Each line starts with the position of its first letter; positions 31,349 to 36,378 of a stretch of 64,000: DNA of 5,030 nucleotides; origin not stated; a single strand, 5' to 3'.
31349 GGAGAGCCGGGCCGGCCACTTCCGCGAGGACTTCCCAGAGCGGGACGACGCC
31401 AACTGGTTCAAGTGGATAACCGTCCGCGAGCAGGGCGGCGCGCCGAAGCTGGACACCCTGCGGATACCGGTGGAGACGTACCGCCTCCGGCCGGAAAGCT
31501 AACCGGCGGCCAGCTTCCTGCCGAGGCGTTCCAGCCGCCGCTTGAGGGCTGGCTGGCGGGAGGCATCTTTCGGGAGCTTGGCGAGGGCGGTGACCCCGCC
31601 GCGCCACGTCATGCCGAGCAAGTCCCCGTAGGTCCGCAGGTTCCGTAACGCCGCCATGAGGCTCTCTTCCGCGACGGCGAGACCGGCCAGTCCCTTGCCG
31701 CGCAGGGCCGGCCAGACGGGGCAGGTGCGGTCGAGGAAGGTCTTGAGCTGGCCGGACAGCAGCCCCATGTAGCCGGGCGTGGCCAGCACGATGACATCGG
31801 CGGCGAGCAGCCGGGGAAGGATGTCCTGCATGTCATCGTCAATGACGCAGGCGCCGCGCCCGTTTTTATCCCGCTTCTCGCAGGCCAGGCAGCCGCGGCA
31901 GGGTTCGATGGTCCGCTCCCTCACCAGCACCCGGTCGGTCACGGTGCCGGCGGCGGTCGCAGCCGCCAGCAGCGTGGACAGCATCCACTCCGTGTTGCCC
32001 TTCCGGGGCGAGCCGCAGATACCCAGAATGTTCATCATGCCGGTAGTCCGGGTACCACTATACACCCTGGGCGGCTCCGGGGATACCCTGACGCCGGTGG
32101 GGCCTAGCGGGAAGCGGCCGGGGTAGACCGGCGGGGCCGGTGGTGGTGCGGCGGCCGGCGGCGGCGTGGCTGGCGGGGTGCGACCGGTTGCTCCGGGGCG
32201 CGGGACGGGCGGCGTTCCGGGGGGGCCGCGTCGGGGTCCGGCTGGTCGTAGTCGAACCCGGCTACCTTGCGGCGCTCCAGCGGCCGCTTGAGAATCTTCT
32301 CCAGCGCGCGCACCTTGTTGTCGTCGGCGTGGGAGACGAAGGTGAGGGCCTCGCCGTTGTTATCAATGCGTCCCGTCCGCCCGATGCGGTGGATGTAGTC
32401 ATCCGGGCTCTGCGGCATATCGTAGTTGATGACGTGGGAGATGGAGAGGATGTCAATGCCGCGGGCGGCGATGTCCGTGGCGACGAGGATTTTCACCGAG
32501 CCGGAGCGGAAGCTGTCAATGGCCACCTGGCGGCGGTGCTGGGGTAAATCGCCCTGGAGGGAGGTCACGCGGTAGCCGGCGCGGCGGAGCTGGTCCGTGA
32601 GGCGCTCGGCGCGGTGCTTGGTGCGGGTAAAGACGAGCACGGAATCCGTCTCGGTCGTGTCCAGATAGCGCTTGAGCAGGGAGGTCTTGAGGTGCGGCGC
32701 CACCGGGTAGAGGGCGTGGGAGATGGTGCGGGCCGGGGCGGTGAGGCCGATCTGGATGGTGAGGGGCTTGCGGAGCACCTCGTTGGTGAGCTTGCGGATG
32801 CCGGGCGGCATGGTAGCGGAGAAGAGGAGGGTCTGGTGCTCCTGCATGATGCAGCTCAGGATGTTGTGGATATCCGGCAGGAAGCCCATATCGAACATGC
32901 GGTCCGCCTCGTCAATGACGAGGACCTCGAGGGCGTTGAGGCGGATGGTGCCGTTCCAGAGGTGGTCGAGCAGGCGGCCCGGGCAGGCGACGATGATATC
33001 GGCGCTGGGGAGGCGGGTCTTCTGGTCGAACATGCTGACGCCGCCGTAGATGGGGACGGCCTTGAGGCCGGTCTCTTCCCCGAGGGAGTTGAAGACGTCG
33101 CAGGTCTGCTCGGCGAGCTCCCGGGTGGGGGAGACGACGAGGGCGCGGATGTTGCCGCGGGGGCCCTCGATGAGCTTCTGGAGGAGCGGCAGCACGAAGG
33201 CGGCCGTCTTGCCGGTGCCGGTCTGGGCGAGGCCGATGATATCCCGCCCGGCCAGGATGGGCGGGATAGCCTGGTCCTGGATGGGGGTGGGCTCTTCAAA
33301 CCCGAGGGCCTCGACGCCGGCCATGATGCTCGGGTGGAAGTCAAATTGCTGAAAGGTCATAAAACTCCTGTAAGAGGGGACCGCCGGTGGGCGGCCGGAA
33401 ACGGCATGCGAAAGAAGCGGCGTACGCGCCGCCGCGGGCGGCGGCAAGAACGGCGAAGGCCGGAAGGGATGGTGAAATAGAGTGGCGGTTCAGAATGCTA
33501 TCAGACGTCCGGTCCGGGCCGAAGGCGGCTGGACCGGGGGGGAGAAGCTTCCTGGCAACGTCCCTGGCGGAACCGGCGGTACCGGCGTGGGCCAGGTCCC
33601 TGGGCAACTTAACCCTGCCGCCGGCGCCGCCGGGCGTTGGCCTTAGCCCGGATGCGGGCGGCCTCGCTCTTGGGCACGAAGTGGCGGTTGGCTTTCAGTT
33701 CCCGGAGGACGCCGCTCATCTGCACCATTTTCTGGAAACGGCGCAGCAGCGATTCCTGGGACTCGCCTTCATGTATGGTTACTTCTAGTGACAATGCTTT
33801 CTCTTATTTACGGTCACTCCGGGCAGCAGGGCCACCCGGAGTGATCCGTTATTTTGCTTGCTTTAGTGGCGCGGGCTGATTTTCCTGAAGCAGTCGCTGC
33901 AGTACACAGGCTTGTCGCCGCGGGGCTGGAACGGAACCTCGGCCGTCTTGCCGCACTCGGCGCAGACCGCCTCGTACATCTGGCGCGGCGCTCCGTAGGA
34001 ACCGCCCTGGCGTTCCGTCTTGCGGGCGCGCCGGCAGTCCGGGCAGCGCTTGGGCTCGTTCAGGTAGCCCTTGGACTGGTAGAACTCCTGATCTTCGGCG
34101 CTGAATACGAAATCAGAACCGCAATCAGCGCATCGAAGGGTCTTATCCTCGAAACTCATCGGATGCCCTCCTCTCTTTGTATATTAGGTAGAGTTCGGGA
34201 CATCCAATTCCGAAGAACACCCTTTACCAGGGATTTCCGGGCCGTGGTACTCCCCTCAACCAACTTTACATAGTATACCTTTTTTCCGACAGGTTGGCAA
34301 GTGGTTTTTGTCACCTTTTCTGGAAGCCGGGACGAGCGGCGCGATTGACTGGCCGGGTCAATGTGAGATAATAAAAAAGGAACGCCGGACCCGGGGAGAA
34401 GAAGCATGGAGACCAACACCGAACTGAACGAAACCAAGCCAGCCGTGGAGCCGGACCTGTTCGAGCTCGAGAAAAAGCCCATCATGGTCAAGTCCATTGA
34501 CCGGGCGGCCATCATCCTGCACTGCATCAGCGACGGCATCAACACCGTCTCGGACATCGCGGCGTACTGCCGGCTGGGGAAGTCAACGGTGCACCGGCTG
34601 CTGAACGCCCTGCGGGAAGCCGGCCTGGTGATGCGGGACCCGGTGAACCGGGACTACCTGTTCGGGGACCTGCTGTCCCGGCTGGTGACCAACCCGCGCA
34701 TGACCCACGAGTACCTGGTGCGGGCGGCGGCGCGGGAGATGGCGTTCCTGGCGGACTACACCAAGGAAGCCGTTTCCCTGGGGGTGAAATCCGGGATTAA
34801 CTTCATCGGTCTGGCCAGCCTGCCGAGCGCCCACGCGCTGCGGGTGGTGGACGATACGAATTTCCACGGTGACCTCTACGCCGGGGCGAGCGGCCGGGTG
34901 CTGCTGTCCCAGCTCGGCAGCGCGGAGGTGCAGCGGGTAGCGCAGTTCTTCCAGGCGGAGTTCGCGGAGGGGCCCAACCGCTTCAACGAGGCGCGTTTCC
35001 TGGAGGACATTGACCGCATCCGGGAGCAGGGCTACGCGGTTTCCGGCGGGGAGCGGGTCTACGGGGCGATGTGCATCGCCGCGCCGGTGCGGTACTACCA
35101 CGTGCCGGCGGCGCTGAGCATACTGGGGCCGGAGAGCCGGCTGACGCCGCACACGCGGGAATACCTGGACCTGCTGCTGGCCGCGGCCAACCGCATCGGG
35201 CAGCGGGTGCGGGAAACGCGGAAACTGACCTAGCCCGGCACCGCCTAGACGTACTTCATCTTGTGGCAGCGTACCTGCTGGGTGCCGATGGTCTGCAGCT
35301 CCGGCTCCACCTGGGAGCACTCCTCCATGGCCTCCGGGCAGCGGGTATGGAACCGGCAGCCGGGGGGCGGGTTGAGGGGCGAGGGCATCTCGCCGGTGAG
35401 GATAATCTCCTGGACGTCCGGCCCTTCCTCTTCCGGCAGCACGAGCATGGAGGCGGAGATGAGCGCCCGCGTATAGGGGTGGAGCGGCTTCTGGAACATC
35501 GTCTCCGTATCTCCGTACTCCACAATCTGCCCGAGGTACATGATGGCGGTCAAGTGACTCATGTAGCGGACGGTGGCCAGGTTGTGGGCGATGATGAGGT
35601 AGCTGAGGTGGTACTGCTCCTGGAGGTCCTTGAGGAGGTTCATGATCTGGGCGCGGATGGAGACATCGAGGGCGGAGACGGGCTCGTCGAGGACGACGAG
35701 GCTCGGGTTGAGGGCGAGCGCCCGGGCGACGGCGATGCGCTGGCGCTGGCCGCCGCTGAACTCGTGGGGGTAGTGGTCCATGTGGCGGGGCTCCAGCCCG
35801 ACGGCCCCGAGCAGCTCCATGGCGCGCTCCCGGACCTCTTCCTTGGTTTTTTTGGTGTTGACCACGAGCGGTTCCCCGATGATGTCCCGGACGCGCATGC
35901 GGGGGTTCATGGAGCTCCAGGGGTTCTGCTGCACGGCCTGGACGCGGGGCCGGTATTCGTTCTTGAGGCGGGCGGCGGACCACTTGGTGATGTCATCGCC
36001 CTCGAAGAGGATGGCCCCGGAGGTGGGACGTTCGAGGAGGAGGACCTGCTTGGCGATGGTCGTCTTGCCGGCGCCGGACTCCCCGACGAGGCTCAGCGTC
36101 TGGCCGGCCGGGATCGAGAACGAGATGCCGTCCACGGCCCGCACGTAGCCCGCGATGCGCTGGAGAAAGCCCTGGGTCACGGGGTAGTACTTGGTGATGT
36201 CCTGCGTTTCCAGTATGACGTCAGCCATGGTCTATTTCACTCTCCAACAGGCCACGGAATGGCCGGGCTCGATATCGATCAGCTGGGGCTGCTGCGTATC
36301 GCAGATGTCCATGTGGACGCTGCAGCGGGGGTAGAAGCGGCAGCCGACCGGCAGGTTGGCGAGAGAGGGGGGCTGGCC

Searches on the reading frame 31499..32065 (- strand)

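Call 21: search_protein_families(library=pfam, proteins=[window:31499-32065:-])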
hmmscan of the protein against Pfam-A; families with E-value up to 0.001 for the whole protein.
window:31499-32065:- (188 aa): 2 families
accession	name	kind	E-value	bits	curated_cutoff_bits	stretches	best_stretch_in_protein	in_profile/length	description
PF03358.20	FMN_red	-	1.7e-20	73.6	24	1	11-157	1-142/152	NADPH-dependent FMN reductase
PF02525.22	Flavodoxin_2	-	7.5e-11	42.5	27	1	11-115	1-104/198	Flavodoxin-like fold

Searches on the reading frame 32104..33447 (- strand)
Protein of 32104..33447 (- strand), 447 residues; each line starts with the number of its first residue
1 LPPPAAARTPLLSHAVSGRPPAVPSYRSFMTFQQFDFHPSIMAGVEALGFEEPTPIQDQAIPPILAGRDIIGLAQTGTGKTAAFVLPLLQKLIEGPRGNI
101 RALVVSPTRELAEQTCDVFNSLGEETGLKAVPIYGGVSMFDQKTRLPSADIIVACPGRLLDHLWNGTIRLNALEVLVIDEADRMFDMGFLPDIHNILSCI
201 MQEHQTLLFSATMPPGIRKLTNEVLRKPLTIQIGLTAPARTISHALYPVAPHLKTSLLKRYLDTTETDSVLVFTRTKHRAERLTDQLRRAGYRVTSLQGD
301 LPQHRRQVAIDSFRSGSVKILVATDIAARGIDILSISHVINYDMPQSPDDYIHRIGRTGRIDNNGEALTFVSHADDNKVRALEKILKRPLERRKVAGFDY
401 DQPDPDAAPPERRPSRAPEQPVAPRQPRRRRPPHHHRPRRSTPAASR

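Call 21: search_protein_families(library=pfam, proteins=[window:32104-33447:-])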
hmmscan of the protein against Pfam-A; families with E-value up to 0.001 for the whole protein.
window:32104-33447:- (447 aa): 4 families
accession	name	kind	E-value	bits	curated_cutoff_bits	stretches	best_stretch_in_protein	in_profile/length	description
PF00270.35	DEAD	-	2.7e-50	170.8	26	1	54-218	1-165/167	DEAD/DEAH box helicase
PF00271.37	Helicase_C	-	2.6e-35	121.4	23.5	1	254-361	2-109/110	Helicase conserved C-terminal domain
PF04851.21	ResIII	-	2.5e-08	34.5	22.5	1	74-213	30-162/164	Type III restriction enzyme, res subunit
PF13401.12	AAA_22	-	0.00041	21.1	27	0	74-206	12-115/130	AAA domain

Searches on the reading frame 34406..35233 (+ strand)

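Call 21: search_protein_families(library=pfam, proteins=[window:34406-35233:+])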
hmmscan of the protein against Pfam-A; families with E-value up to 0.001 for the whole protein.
window:34406-35233:+ (275 aa): 7 families
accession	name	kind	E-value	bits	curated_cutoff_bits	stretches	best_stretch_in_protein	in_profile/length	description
PF01614.24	IclR_C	-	1.1e-22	80.8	24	1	104-264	9-172/174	Bacterial transcriptional regulator IclR C-terminal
PF09339.16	HTH_IclR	-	5.7e-10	39.3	22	1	30-79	1-52/52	IclR helix-turn-helix domain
PF01022.26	HTH_5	-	1.3e-06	28.6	22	1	37-75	7-45/47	Bacterial regulatory protein, arsR family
PF12802.13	MarR_2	-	2.2e-06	28.2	27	1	35-77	8-52/61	MarR family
PF13463.12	HTH_27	-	2.9e-06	27.9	22.2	1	35-79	6-52/68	Winged helix DNA-binding domain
PF13384.12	HTH_23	-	0.00027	21.1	24.6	1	30-74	4-46/50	Homeodomain-like domain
PF25213.1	HVO_A0261_N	-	0.00045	20.5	35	0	27-84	7-61/86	HVO_A0261 N-terminal domain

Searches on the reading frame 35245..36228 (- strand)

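Call 21: search_protein_families(library=pfam, proteins=[window:35245-36228:-])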
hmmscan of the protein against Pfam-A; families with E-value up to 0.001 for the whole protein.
window:35245-36228:- (327 aa): 6 families
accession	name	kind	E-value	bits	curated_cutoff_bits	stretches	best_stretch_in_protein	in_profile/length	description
PF00005.33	ABC_tran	-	9.5e-33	114.1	25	1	33-184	2-136/137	ABC transporter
PF08352.17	oligo_HPY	-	5.8e-18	65.5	27.1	1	236-304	1-65/65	Oligopeptide/dipeptide transporter, C-terminal region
PF13304.12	AAA_21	-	3.9e-06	27.6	27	1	154-204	235-288/304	AAA domain, putative AbiEii toxin, Type IV TA system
PF02463.25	SMC_N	-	8.1e-06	25.9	40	1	137-230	124-212/220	RecF/RecN/SMC N terminal domain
PF13401.12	AAA_22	-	0.00028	21.6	27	0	45-213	8-121/130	AAA domain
PF13671.12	AAA_33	-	0.00029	21.6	27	1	47-156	4-108/143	AAA domain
